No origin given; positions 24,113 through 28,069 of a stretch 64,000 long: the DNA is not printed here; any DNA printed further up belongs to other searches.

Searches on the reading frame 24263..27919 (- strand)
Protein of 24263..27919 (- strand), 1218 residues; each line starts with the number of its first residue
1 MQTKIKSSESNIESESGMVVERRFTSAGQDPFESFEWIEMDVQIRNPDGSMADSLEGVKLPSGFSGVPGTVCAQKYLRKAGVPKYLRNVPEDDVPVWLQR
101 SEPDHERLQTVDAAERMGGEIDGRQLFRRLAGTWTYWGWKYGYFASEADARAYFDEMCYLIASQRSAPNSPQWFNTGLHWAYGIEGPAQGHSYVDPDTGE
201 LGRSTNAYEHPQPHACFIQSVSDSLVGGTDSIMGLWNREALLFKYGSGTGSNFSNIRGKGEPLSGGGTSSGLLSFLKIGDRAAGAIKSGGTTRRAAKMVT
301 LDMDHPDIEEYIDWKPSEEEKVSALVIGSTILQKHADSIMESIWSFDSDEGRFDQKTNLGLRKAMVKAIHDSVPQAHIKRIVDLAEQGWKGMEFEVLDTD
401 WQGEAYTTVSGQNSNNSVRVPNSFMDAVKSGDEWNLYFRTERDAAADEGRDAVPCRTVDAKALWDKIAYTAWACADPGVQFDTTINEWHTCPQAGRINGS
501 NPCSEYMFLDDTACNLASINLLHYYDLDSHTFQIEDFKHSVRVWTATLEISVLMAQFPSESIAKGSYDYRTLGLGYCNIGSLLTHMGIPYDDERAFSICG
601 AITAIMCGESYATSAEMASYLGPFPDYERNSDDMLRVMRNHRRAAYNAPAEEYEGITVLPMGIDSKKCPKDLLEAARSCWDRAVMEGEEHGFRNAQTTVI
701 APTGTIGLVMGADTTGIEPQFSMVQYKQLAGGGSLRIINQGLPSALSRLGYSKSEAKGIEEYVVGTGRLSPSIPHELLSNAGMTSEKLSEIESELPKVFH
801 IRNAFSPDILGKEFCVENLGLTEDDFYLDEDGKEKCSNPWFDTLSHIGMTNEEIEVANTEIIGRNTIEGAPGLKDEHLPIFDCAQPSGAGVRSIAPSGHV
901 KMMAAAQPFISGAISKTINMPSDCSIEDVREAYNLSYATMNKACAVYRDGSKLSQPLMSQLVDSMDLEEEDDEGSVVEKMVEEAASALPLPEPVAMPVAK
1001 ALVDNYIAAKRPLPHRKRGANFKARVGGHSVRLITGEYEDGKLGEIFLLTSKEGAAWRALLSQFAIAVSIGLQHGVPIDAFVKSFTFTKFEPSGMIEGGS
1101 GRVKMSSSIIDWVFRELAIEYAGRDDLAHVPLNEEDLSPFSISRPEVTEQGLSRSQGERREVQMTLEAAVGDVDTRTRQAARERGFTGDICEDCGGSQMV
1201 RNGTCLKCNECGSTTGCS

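Call 27: search_protein_families(library=pfam, proteins=[window:24263-27919:-], max_evalue=0.00001)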
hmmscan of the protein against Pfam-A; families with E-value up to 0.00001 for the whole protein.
window:24263-27919:- (1218 aa): 3 families
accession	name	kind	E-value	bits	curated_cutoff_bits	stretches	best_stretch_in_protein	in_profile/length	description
PF02867.20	Ribonuc_red_lgC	-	8.5e-124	414.5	23.9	2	215-760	2-444/523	Ribonucleotide reductase, barrel domain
PF08471.15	Ribonuc_red_2_N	-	3.4e-30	104.7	27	1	48-164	1-103/103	Class II vitamin B12-dependent ribonucleotide reductase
PF12637.14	TSCPD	-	2.1e-07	31.6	22.8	1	1034-1118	16-85/88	TSCPD domain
